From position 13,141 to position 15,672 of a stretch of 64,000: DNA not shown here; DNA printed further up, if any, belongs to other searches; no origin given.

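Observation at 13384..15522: PQQ quinohemoprotein dehydrogenase carrying the lanthanide-type D-Y-D signature and a Glu-rich inter-domain linker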

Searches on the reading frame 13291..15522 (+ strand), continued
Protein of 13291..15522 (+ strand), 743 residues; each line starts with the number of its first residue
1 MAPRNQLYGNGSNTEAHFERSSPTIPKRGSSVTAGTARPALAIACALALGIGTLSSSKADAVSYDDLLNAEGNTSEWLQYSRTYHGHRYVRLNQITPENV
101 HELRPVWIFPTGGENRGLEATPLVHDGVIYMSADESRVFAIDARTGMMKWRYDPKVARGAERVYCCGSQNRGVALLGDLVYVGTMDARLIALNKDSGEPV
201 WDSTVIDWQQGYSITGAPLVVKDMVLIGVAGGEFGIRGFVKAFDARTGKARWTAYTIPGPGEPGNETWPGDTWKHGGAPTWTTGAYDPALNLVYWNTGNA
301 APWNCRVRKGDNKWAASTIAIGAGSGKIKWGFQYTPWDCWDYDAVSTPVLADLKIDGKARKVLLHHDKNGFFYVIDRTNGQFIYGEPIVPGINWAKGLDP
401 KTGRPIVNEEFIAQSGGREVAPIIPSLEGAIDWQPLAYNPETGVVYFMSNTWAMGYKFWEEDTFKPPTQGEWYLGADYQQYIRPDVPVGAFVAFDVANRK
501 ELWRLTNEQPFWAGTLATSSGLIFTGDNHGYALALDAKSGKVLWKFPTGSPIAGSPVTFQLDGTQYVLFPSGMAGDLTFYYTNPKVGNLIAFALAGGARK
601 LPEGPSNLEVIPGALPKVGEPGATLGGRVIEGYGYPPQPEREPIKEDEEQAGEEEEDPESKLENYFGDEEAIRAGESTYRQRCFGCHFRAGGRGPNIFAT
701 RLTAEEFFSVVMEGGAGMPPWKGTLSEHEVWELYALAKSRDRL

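Call 6: find_homologous_proteins(query=window:13384-15519:+, max_evalue=1e-10)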
Query window:13384-15519:+ (712 aa): 7506 proteins with E <= 1e-10 among 8000 candidates; the best 120 are listed.
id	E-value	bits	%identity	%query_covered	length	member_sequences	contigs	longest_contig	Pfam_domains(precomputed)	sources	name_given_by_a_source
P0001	0.0e+0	1524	91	97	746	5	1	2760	PF01011.29,PF13360.14,PF13570.14,PF13442.12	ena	-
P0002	0.0e+0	1135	79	83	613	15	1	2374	PF01011.29,PF13360.14,PF13570.14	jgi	jgi:alcohol dehydrogenase (cytochrome c)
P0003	0.0e+0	1135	78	83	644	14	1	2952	PF01011.29,PF13360.14,PF13570.14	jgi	jgi:alcohol dehydrogenase (cytochrome c)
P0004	0.0e+0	1132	80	81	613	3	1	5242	PF01011.29,PF13360.14,PF13570.14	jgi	jgi:alcohol dehydrogenase (cytochrome c)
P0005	0.0e+0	1113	76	83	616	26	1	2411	PF01011.29,PF13360.14,PF13570.14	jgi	jgi:alcohol dehydrogenase (cytochrome c)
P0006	0.0e+0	1097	65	100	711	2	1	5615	PF01011.29,PF13360.14,PF13570.14,PF13442.12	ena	-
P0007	0.0e+0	1091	75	85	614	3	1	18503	PF01011.29,PF13360.14,PF13570.14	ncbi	ncbi:MAG TPA: PQQ-dependent dehydrogenase, methanol/ethanol family [Alphaproteobacteria bacterium]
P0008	0.0e+0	1089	67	96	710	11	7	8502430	PF01011.29,PF13360.14,PF13570.14,PF13442.12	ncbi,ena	-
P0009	0.0e+0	1088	67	96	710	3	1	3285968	PF01011.29,PF13360.14,PF13570.14,PF13442.12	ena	-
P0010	0.0e+0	1083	76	83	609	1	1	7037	PF01011.29,PF13360.14,PF13570.14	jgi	-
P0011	0.0e+0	1080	74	85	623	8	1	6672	PF01011.29,PF13360.14,PF13570.14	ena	-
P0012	0.0e+0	1079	73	86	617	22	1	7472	PF01011.29,PF13360.14,PF13570.14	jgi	-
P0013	0.0e+0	1076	75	85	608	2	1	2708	PF01011.29,PF13360.14,PF13570.14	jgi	jgi:alcohol dehydrogenase (cytochrome c)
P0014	0.0e+0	1075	65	99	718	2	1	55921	PF01011.29,PF13360.14,PF13570.14,PF13442.12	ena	-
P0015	0.0e+0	1074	73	86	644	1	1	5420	PF01011.29,PF13360.14,PF13570.14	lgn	-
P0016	0.0e+0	1071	65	96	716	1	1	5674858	PF01011.29,PF13360.14,PF13570.14,PF13442.12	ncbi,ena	-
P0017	0.0e+0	1070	67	97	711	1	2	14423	PF01011.29,PF13360.14,PF13570.14,PF13442.12,PF00034.27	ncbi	ncbi:MAG: PQQ-dependent dehydrogenase, methanol/ethanol family [Vicinamibacteria bacterium]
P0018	0.0e+0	1070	65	99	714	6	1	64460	PF01011.29,PF13360.14,PF13570.14,PF13442.12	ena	-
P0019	0.0e+0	1069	72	86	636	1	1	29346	PF01011.29,PF13360.14,PF13570.14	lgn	-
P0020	0.0e+0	1069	64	100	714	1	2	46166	PF01011.29,PF13360.14,PF13570.14,PF13442.12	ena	-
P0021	0.0e+0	1068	65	97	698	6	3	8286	PF01011.29,PF13360.14,PF13570.14,PF13442.12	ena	-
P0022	0.0e+0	1068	64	99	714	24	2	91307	PF01011.29,PF13360.14,PF13570.14,PF13442.12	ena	-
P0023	0.0e+0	1066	64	99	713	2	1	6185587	PF01011.29,PF13360.14,PF13570.14,PF13442.12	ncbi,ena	-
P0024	0.0e+0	1066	65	98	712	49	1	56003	PF01011.29,PF13360.14,PF13570.14,PF13442.12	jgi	jgi:alcohol dehydrogenase (cytochrome c)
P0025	0.0e+0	1066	66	96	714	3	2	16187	PF01011.29,PF13360.14,PF13570.14,PF13442.12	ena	-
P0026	0.0e+0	1065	66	96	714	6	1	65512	PF01011.29,PF13360.14,PF13570.14,PF13442.12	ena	-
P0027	0.0e+0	1065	66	97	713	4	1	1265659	PF01011.29,PF13360.14,PF13570.14,PF13442.12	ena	-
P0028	0.0e+0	1065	66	96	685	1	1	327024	PF01011.29,PF13360.14,PF13570.14,PF13442.12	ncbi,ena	-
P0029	0.0e+0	1064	66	97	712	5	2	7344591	PF01011.29,PF13360.14,PF13570.14,PF13442.12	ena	-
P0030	0.0e+0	1062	65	97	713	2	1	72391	PF01011.29,PF13360.14,PF13570.14,PF13442.12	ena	-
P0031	0.0e+0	1061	74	83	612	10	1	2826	PF01011.29,PF13360.14,PF13570.14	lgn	-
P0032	0.0e+0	1061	66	96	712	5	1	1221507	PF01011.29,PF13360.14,PF13570.14,PF13442.12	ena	-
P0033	0.0e+0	1060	65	99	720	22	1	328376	PF01011.29,PF13360.14,PF13570.14,PF13442.12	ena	-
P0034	0.0e+0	1060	65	96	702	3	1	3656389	PF01011.29,PF13360.14,PF13570.14,PF13442.12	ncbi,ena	-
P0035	0.0e+0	1060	65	96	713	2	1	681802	PF01011.29,PF13360.14,PF13570.14,PF13442.12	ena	-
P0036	0.0e+0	1060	65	99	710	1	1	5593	PF01011.29,PF13360.14,PF13570.14,PF13442.12,PF00034.27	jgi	jgi:alcohol dehydrogenase (cytochrome c)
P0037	0.0e+0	1060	65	96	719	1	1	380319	PF01011.29,PF13360.14,PF13570.14,PF13442.12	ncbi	-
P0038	0.0e+0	1059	65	98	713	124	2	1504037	PF01011.29,PF13360.14,PF13570.14,PF13442.12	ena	-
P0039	0.0e+0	1059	64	99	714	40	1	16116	PF01011.29,PF13360.14,PF13570.14,PF13442.12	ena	-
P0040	0.0e+0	1058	64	99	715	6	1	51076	PF01011.29,PF13360.14,PF13570.14,PF13442.12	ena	-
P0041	0.0e+0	1058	66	97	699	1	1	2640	PF01011.29,PF13360.14,PF13570.14,PF13442.12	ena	-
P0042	0.0e+0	1057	66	95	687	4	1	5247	PF01011.29,PF13360.14,PF13570.14,PF13442.12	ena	-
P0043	0.0e+0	1057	63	98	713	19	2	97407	PF01011.29,PF13360.14,PF13570.14,PF13442.12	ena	-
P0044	0.0e+0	1057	64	100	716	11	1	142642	PF01011.29,PF13360.14,PF13570.14,PF13442.12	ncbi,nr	ncbi:MAG: PQQ-dependent dehydrogenase, methanol/ethanol family [Bryobacterales bacterium]|nr:PQQ-dep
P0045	0.0e+0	1057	65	99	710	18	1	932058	PF01011.29,PF13360.14,PF13570.14,PF13442.12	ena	-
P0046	0.0e+0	1057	64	99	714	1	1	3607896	PF01011.29,PF13360.14,PF13570.14,PF13442.12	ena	-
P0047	0.0e+0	1056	64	99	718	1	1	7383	PF01011.29,PF13360.14,PF13570.14,PF13442.12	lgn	-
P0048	0.0e+0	1056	64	100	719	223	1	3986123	PF01011.29,PF13360.14,PF13570.14,PF13442.12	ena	-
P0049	0.0e+0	1055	64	99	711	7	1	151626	PF01011.29,PF13360.14,PF13570.14,PF13442.12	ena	-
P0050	0.0e+0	1055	64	99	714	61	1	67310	PF01011.29,PF13360.14,PF13570.14,PF13442.12,PF00034.27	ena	-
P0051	0.0e+0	1055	64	100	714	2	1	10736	PF01011.29,PF13360.14,PF13570.14,PF13442.12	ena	-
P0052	0.0e+0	1055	65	97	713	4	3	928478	PF01011.29,PF13360.14,PF13570.14,PF13442.12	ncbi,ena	-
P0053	0.0e+0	1055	64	99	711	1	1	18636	PF01011.29,PF13360.14,PF13570.14,PF13442.12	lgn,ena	-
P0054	0.0e+0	1054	65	96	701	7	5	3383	PF01011.29,PF13360.14,PF13570.14,PF13442.12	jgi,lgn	-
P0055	0.0e+0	1054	65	99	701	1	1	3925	PF01011.29,PF13360.14,PF13570.14,PF13442.12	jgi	jgi:alcohol dehydrogenase (cytochrome c)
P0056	0.0e+0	1053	65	98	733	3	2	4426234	PF01011.29,PF13360.14,PF13570.14,PF13442.12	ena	-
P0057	0.0e+0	1052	66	96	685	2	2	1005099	PF01011.29,PF13360.14,PF13570.14,PF13442.12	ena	-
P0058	0.0e+0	1052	65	99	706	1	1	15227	PF01011.29,PF13360.14,PF13570.14,PF13442.12,PF00034.27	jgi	jgi:alcohol dehydrogenase (cytochrome c)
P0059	0.0e+0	1051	65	96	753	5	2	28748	PF01011.29,PF13360.14,PF13570.14,PF13442.12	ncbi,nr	ncbi:MAG: PQQ-dependent dehydrogenase, methanol/ethanol family [Acidobacteria bacterium]|nr:PQQ-depe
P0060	0.0e+0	1050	64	99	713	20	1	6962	PF01011.29,PF13360.14,PF13570.14,PF13442.12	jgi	-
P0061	0.0e+0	1049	64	99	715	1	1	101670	PF01011.29,PF13360.14,PF13570.14,PF13442.12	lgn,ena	-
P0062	0.0e+0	1049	66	96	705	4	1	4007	PF01011.29,PF13360.14,PF13570.14,PF13442.12,PF00034.27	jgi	jgi:alcohol dehydrogenase (cytochrome c)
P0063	0.0e+0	1048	64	99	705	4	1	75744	PF01011.29,PF13360.14,PF13570.14,PF13442.12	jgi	jgi:alcohol dehydrogenase (cytochrome c)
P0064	0.0e+0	1047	65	97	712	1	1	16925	PF01011.29,PF13360.14,PF13570.14,PF13442.12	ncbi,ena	-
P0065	0.0e+0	1047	64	99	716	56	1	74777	PF01011.29,PF13360.14,PF13570.14,PF13442.12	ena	-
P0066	0.0e+0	1047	71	85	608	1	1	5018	PF01011.29,PF13360.14,PF13570.14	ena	-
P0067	0.0e+0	1046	65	97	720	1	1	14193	PF01011.29,PF13360.14,PF13570.14,PF13442.12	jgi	jgi:alcohol dehydrogenase (cytochrome c)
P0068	0.0e+0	1045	63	99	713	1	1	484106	PF01011.29,PF13360.14,PF13570.14,PF13442.12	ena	-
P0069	0.0e+0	1044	65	97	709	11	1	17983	PF01011.29,PF13360.14,PF13570.14,PF13442.12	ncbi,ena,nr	ncbi:MAG: PQQ-dependent dehydrogenase, methanol/ethanol family [Acidobacteria bacterium]|nr:PQQ-depe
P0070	0.0e+0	1044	64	99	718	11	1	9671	PF01011.29,PF13360.14,PF13570.14,PF13442.12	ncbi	-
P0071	0.0e+0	1044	65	96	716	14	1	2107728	PF01011.29,PF13360.14,PF13570.14,PF13442.12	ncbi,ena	-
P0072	0.0e+0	1044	64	96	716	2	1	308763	PF01011.29,PF13360.14,PF13570.14,PF13442.12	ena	-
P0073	0.0e+0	1044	65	96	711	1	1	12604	PF01011.29,PF13360.14,PF13570.14,PF13442.12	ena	-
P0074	0.0e+0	1043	64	99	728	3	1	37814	PF01011.29,PF13360.14,PF13570.14,PF13442.12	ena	-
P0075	0.0e+0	1043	72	85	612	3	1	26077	PF01011.29,PF13360.14,PF13570.14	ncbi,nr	ncbi:MAG TPA: PQQ-dependent dehydrogenase, methanol/ethanol family [Burkholderiales bacterium]|nr:PQ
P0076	0.0e+0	1043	63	99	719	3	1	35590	PF01011.29,PF13360.14,PF13570.14,PF13442.12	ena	-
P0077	0.0e+0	1041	64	98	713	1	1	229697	PF01011.29,PF13360.14,PF13570.14,PF13442.12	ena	-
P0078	0.0e+0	1041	72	85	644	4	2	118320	PF01011.29,PF13360.14,PF13570.14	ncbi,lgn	-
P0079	0.0e+0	1041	65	97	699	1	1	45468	PF01011.29,PF13360.14,PF13570.14,PF13442.12,PF00034.27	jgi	jgi:alcohol dehydrogenase (cytochrome c)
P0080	0.0e+0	1041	65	96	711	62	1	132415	PF01011.29,PF13360.14,PF13570.14,PF13442.12,PF00034.27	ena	-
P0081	0.0e+0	1041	65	96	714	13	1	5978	PF01011.29,PF13360.14,PF13570.14,PF13442.12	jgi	-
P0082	0.0e+0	1041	71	85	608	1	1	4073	PF01011.29,PF13360.14,PF13570.14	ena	-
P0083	0.0e+0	1041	64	99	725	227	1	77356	PF01011.29,PF13360.14,PF13570.14,PF13442.12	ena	-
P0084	0.0e+0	1041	73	82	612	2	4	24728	PF01011.29,PF13360.14,PF13570.14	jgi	jgi:alcohol dehydrogenase (cytochrome c)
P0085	0.0e+0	1040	63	97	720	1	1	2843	PF01011.29,PF13360.14,PF13570.14,PF13442.12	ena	-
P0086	0.0e+0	1039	65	97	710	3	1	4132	PF01011.29,PF13360.14,PF13570.14,PF13442.12,PF00034.27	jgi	jgi:alcohol dehydrogenase (cytochrome c)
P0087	0.0e+0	1039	63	98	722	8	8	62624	PF01011.29,PF13360.14,PF13570.14,PF13442.12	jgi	jgi:alcohol dehydrogenase (cytochrome c)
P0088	0.0e+0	1039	64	98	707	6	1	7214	PF01011.29,PF13360.14,PF13570.14,PF13442.12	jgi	-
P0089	0.0e+0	1039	64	99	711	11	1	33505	PF01011.29,PF13360.14,PF13570.14,PF13442.12,PF00034.27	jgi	jgi:alcohol dehydrogenase (cytochrome c)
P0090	0.0e+0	1039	64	99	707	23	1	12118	PF01011.29,PF13360.14,PF13570.14,PF13442.12,PF00034.27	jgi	-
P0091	0.0e+0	1038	64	99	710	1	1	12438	PF01011.29,PF13360.14,PF13570.14,PF13442.12,PF00034.27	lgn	-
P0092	0.0e+0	1037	65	96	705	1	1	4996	PF01011.29,PF13360.14,PF13570.14,PF13442.12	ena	-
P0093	0.0e+0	1037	63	100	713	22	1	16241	PF01011.29,PF13360.14,PF13570.14,PF13442.12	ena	-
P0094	0.0e+0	1036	63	99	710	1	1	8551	PF01011.29,PF13360.14,PF13570.14,PF13442.12,PF00034.27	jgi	jgi:alcohol dehydrogenase (cytochrome c)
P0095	0.0e+0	1035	72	84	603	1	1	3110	PF01011.29,PF13360.14,PF13570.14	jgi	jgi:alcohol dehydrogenase (cytochrome c)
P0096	0.0e+0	1035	62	99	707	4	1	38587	PF01011.29,PF13360.14,PF13570.14,PF13442.12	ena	-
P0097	0.0e+0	1035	65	96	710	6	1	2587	PF01011.29,PF13360.14,PF13570.14,PF13442.12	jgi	jgi:alcohol dehydrogenase (cytochrome c)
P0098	0.0e+0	1034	63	100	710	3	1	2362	PF01011.29,PF13360.14,PF13570.14,PF13442.12,PF00034.27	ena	-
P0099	0.0e+0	1034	62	100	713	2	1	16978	PF01011.29,PF13360.14,PF13570.14,PF13442.12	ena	-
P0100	0.0e+0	1034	62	99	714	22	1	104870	PF01011.29,PF13360.14,PF13570.14,PF13442.12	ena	-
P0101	0.0e+0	1034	64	96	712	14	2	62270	PF01011.29,PF13360.14,PF13570.14,PF13442.12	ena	-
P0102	0.0e+0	1033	64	97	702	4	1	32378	PF01011.29,PF13360.14,PF13570.14,PF13442.12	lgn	-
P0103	0.0e+0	1033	66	93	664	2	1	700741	PF01011.29,PF13360.14,PF13570.14,PF13442.12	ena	-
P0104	0.0e+0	1032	63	99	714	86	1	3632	PF01011.29,PF13360.14,PF13570.14,PF13442.12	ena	-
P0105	0.0e+0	1032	63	99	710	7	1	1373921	PF01011.29,PF13360.14,PF13570.14,PF13442.12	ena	-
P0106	0.0e+0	1032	64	96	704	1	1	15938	PF01011.29,PF13360.14,PF13570.14,PF13442.12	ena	-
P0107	0.0e+0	1032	64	98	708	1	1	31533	PF01011.29,PF13360.14,PF13570.14,PF13442.12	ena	-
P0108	0.0e+0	1031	64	96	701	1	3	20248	PF01011.29,PF13360.14,PF13570.14,PF13442.12,PF00034.27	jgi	jgi:alcohol dehydrogenase (cytochrome c)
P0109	0.0e+0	1031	64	97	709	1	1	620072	PF01011.29,PF13360.14,PF13570.14,PF13442.12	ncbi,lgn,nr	ncbi:MAG TPA: PQQ-dependent dehydrogenase, methanol/ethanol family [Vicinamibacteria bacterium]|nr:P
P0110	0.0e+0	1030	64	99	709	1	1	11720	PF01011.29,PF13360.14,PF13570.14,PF13442.12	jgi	jgi:alcohol dehydrogenase (cytochrome c)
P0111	0.0e+0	1029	63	97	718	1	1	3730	PF01011.29,PF13360.14,PF13570.14,PF13442.12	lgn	-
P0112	0.0e+0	1029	63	99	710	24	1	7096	PF01011.29,PF13360.14,PF13570.14,PF13442.12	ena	-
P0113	0.0e+0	1029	62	99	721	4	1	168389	PF01011.29,PF13360.14,PF13570.14,PF13442.12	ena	-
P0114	0.0e+0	1029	63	98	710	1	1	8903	PF01011.29,PF13360.14,PF13570.14,PF13442.12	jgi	-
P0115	0.0e+0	1027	63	99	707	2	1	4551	PF01011.29,PF13360.14,PF13570.14,PF13442.12,PF00034.27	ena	-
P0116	0.0e+0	1027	71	84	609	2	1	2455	PF01011.29,PF13360.14,PF13570.14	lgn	-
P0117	0.0e+0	1026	70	85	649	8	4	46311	PF01011.29,PF13360.14,PF13570.14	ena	-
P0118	0.0e+0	1026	64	97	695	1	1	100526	PF01011.29,PF13360.14,PF13570.14,PF13442.12,PF00034.27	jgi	jgi:alcohol dehydrogenase (cytochrome c)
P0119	0.0e+0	1026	64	96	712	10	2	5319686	PF01011.29,PF13360.14,PF13570.14,PF13442.12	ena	-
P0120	0.0e+0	1025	64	96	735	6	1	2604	PF01011.29,PF13360.14,PF13570.14,PF13442.12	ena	-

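Call 20: find_encoding_contigs(protein=window:13291-15522:+, flank=10000, max_places=4)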
Protein window:13291-15522:+ (743 aa): no gene with exactly this product is on record in the collection.
